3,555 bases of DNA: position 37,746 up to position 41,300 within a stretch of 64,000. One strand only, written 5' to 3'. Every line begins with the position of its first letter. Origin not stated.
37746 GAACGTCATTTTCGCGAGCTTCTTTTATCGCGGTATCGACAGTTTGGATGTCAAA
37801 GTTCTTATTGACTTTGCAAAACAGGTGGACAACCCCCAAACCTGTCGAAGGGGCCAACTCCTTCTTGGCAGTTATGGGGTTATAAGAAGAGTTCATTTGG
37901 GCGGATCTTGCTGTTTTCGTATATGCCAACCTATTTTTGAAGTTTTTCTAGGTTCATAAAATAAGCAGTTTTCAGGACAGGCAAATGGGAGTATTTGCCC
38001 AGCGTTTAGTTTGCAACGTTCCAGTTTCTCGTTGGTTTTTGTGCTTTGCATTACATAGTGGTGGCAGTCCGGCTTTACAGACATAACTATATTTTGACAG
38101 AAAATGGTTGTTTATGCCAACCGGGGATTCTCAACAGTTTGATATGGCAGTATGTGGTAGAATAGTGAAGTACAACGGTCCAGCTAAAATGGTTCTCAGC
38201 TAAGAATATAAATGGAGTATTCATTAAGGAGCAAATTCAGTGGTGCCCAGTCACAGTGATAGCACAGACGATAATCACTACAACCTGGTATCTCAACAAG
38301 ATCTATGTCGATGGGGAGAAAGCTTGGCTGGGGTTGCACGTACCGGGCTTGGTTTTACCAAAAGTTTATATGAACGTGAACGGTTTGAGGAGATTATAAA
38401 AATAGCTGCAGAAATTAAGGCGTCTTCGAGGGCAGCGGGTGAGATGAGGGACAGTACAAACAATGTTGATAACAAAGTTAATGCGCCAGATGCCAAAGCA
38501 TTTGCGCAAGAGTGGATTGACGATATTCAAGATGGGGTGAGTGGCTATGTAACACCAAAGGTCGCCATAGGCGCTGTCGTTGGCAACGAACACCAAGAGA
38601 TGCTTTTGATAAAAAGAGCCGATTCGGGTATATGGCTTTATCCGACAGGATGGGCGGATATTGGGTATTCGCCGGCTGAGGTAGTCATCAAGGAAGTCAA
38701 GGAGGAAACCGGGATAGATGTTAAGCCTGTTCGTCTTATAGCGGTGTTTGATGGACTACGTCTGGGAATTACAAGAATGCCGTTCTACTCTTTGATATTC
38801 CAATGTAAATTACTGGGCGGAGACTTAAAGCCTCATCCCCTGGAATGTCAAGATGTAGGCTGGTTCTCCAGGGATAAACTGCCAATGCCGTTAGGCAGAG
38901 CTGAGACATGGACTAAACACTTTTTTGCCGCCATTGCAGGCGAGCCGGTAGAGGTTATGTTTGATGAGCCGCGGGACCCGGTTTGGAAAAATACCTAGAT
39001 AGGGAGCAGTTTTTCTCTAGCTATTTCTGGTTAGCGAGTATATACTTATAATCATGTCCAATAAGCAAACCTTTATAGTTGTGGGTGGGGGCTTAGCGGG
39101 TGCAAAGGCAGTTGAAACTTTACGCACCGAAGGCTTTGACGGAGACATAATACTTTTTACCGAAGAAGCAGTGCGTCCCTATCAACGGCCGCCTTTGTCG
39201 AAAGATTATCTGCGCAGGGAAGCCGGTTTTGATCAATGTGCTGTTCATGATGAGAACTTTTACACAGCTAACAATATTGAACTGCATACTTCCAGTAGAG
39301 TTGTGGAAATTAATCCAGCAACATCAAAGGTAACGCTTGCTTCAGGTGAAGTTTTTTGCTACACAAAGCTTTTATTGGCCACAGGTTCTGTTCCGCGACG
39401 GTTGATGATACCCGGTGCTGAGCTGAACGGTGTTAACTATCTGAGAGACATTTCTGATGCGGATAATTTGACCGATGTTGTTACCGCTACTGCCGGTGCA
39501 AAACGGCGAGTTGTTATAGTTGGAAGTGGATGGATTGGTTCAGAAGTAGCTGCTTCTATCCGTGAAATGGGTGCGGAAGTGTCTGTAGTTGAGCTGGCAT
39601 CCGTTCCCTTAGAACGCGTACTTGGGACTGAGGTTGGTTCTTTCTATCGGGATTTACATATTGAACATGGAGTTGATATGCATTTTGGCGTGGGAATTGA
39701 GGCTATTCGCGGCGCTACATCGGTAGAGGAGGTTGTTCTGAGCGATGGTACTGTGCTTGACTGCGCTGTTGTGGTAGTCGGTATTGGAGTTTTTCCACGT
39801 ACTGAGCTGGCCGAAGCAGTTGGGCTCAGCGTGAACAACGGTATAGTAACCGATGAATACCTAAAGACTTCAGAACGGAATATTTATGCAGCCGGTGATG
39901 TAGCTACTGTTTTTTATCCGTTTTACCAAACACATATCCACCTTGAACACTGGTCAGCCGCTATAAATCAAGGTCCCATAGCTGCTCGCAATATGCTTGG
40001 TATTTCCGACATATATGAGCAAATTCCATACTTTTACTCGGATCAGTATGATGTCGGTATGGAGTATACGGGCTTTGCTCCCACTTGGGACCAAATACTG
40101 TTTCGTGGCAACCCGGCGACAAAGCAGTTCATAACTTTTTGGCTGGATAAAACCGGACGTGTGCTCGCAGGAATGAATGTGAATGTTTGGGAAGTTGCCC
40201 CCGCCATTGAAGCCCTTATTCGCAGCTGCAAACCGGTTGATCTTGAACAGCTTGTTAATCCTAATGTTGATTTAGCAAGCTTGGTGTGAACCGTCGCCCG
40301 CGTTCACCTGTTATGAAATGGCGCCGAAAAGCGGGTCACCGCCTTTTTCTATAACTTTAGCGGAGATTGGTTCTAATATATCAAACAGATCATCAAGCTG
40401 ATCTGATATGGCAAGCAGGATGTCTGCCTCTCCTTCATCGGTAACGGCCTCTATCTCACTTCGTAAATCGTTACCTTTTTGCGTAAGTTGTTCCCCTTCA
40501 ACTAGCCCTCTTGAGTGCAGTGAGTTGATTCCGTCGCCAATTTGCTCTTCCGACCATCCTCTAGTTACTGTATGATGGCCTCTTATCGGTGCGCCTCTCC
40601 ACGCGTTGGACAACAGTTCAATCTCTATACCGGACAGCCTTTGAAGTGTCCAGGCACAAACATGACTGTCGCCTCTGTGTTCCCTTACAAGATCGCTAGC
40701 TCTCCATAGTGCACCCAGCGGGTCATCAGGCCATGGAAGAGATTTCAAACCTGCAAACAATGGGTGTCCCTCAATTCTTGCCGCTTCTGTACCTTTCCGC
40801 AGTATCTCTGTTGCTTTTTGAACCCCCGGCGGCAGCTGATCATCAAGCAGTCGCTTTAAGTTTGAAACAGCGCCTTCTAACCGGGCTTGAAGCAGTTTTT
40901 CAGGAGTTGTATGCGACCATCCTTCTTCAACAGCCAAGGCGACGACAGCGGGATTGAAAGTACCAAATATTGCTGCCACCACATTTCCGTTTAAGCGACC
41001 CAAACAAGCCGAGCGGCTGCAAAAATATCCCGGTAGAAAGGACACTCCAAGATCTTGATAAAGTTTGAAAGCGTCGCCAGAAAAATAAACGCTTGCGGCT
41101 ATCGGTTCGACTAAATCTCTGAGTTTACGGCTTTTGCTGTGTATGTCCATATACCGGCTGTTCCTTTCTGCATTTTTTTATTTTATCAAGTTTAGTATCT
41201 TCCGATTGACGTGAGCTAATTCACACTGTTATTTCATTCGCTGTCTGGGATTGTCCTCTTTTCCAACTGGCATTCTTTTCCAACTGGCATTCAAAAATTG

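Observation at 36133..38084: Four translationally coupled genes: Cys4 miniprotein - HemQ - LarE-like PP-loop enzyme - NIL domain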

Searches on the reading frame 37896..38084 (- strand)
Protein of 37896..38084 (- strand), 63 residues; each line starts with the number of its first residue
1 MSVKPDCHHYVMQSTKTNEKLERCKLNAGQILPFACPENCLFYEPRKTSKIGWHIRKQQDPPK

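Call 3: search_protein_families(library=pfam, proteins=[window:37896-38084:-], max_evalue=0.01)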
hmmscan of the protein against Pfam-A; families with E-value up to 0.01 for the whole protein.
window:37896-38084:- (63 aa): 0 families

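Call 4: search_protein_families(library=ncbifam, proteins=[window:37896-38084:-], max_evalue=0.01)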
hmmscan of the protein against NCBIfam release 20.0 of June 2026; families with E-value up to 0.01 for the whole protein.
window:37896-38084:- (63 aa): 0 families

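Call 24: find_homologous_proteins(query=window:37896-38084:-, max_evalue=0.001)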
Query window:37896-38084:- (63 aa): 3 proteins with E <= 0.001 among 3 candidates.
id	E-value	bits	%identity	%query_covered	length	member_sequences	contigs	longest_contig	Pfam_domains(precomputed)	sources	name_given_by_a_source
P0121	8.7e-21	91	64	97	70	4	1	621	-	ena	-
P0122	3.2e-20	89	60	98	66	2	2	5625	-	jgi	-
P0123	4.1e-20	88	60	98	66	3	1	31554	-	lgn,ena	-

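Call 27: search_protein_families(library=pfam, alignment_id=A1, max_evalue=10)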
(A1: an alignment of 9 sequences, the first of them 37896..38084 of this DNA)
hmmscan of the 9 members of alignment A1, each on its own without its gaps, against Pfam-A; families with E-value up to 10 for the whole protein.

A. member 1, window:37896-38084:- (63 aa): 0 families

B. families by the number of members that match (of 9 scanned): 1 family
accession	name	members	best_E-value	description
PF06651.16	DUF1163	1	0.076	Protein of unknown function (DUF1163)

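Call 28: search_solved_structures(query=A1, max_evalue=10, show_alignments=2)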
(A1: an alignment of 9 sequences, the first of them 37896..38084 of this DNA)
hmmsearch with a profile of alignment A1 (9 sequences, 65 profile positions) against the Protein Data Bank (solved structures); distinct sequences matched with E-value up to 10: 0.

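Call 58: predict_structure(alignment_id=A3)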
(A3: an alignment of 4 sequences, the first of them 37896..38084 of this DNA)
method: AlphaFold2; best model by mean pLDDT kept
length: 63 residues; sequences in the alignment: 4
mean_pLDDT: 43.9   pTM: 0.18
mean pLDDT of the five models: 43.9, 43.3, 40.6, 40.4, 37.2
residues with pLDDT >= 90: 0; 70-90: 0; 50-70: 5; < 50: 58
segments of 3 or more residues with pLDDT < 50: 1-9, 13-31, 33-41, 43-63
pLDDT, mean of each block of 10 residues (from residue 1): 41 47 46 46 43 42 37
secondary structure, 60 per line:
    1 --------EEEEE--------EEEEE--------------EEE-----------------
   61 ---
elements in order: E9-13 E22-26 E41-43

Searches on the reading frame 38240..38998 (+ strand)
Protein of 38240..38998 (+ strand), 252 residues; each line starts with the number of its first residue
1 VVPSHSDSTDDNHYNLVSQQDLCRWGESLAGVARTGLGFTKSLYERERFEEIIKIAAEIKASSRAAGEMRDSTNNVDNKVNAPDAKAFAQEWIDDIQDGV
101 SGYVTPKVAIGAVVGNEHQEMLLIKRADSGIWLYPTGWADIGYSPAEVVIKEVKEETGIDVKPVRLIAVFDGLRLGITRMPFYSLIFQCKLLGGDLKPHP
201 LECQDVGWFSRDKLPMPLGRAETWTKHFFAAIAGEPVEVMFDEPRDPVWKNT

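Call 3: search_protein_families(library=pfam, proteins=[window:38240-38998:+], max_evalue=0.01)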
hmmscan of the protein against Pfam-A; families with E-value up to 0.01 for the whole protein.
window:38240-38998:+ (252 aa): 2 families
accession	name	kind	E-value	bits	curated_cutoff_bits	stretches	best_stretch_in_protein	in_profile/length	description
PF00293.34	NUDIX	-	3e-14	53.6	21.1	1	106-229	2-131/134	NUDIX domain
PF12535.13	Nudix_N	-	3.3e-08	33.6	27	1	21-62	2-43/56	Hydrolase of X-linked nucleoside diphosphate N terminal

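Call 4: search_protein_families(library=ncbifam, proteins=[window:38240-38998:+], max_evalue=0.01)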
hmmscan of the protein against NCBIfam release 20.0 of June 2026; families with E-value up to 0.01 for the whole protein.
window:38240-38998:+ (252 aa): 11 families
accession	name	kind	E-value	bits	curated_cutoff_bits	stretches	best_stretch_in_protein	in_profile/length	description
NF041652.1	Nud_hyd_Dein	equivalog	3.3e-07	30.6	200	1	109-170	15-83/152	Nudix hydrolase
NF001935.0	PRK00714.1-2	equivalog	4.1e-06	26.4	259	1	109-168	10-69/183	RNA pyrophosphohydrolase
NF001934.0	PRK00714.1-1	equivalog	4.5e-06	26.2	241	1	108-169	9-70/176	RNA pyrophosphohydrolase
NF006961.0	PRK09438.1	equivalog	1.4e-05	24.6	103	1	113-162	14-64/151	dihydroneopterin triphosphate diphosphatase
TIGR00586.1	mutt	equivalog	1.7e-05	24.8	97.9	1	108-168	7-70/129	8-oxo-dGTP diphosphatase MutT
NF008044.0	PRK10776.1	equivalog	2.2e-05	24.3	148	1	107-168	5-69/130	8-oxo-dGTP diphosphatase MutT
NF001937.0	PRK00714.1-4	equivalog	2.7e-05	23.9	139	1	108-169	9-70/161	RNA pyrophosphohydrolase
NF001299.0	PRK00241.1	equivalog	3.9e-05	23.2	158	1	117-216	145-240/263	NAD(+) diphosphatase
NF006530.0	PRK08999.1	equivalog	0.00041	19.5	245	1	108-166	8-69/315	Nudix family hydrolase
TIGR02705.1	nudix_YtkD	equivalog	0.00046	19.7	154.4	1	113-169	29-84/156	RNA deprotection pyrophosphohydrolase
NF001936.0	PRK00714.1-3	equivalog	0.00074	19.4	118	1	117-160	21-65/155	RNA pyrophosphohydrolase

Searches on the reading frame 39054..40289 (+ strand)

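Call 3: search_protein_families(library=pfam, proteins=[window:39054-40289:+], max_evalue=0.01)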
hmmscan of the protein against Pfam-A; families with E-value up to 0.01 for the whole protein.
window:39054-40289:+ (411 aa): 8 families
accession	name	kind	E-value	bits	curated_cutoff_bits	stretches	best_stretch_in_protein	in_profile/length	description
PF07992.20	Pyr_redox_2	-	2.9e-66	224.3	26.1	1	7-307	3-291/291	Pyridine nucleotide-disulphide oxidoreductase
PF00070.33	Pyr_redox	-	9.5e-18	64.9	22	1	152-231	1-81/82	Pyridine nucleotide-disulphide oxidoreductase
PF14759.12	Reductase_C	-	2.2e-13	51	25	1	326-410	1-84/85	Reductase C-terminal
PF13738.12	Pyr_redox_3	-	2.4e-07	30.8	30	1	56-281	77-305/305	Pyridine nucleotide-disulphide oxidoreductase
PF13450.12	NAD_binding_8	-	0.00018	22.1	21.9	0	155-184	1-30/68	NAD(P)-binding Rossmann-like domain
PF01134.28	GIDA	-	0.0023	17.5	22.1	0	153-179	2-28/391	Glucose inhibited division protein A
PF02826.25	2-Hacid_dh_C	-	0.0033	17.3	25.1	0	149-181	35-67/178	D-isomer specific 2-hydroxyacid dehydrogenase, NAD binding domain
PF01262.27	AlaDh_PNT_C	-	0.004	17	23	0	150-188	28-66/214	Alanine dehydrogenase/PNT, C-terminal domain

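Call 4: search_protein_families(library=ncbifam, proteins=[window:39054-40289:+], max_evalue=0.01)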
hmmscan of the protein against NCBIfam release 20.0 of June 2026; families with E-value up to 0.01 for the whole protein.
window:39054-40289:+ (411 aa): 61 families (the best 25 are shown)
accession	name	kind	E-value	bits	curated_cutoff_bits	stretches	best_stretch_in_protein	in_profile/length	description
NF041682.1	ant_diox_AndAa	equivalog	9.6e-96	320.9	650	1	4-410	3-405/406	anthranilate 1,2-dioxygenase system ferredoxin--NAD(+) reductase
NF042949.2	3PPDioc_HcaD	equivalog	1.5e-88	297.2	450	1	5-390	2-379/386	3-phenylpropionate/cinnamic acid dioxygenase ferredoxin--NAD(+) reductase subunit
NF007286.0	PRK09754.1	equivalog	1.9e-74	250.8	447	1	4-410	3-400/400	phenylpropionate dioxygenase ferredoxin reductase subunit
TIGR02374.1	nitri_red_nirB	equivalog_domain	4.6e-53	180.8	578.35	1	8-286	2-280/794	nitrite reductase large subunit NirB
NF045765.1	PhenlGlyoxDHPadH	equivalog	4.1e-44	151.1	475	1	5-316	3-309/416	NADH-dependent phenylglyoxylate dehydrogenase subunit epsilon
NF003437.0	PRK04965.1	equivalog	7.6e-42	143.6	392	1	5-286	3-277/378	NADH:flavorubredoxin reductase NorW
TIGR03385.1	CoA_CoA_reduc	equivalog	3.7e-38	131.4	578.8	1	8-317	3-316/439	CoA-disulfide reductase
NF046103.1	NOXase_Strep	equivalog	1.9e-35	122.7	600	1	8-317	3-314/442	H2O-forming NADH oxidase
NF007123.0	PRK09564.1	equivalog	1.7e-32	112.7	458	1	69-318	65-318/444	CoA-disulfide reductase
NF011565.0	PRK14989.1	subfamily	1.7e-32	112.4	883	1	4-285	3-284/847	nitrite reductase large subunit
TIGR01350.1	lipoamide_DH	equivalog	1.2e-21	76.9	408.8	1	92-318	120-333/461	dihydrolipoyl dehydrogenase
NF004943.0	PRK06292.2-1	equivalog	3.4e-20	72.3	432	1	64-314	92-328/456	dihydrolipoyl dehydrogenase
NF010037.0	PRK13512.1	equivalog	2.3e-19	69.6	394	1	7-298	4-293/438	CoA-disulfide reductase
TIGR02053.1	MerA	equivalog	3.1e-19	69.3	454.45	1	92-318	118-332/465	mercury(II) reductase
NF004991.0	PRK06370.1-3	subfamily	3.9e-17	62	620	1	97-287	159-345/509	FAD-containing oxidoreductase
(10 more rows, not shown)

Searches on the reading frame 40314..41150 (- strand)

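Call 3: search_protein_families(library=pfam, proteins=[window:40314-41150:-], max_evalue=0.01)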
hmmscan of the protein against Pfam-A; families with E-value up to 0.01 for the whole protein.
window:40314-41150:- (279 aa): 1 family
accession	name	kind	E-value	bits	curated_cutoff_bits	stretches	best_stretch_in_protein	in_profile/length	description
PF21863.2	HTH_67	-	4.3e-77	259.8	27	1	8-270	2-265/268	Helix-turn-helix family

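Call 4: search_protein_families(library=ncbifam, proteins=[window:40314-41150:-], max_evalue=0.01)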
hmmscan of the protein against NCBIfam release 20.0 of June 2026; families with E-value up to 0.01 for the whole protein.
window:40314-41150:- (279 aa): 1 family
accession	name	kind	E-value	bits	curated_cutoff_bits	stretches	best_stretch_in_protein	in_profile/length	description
NF047719.1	SCO6745_fam_HTH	subfamily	1.1e-71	241.5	120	1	8-266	2-263/263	SCO6745 family protein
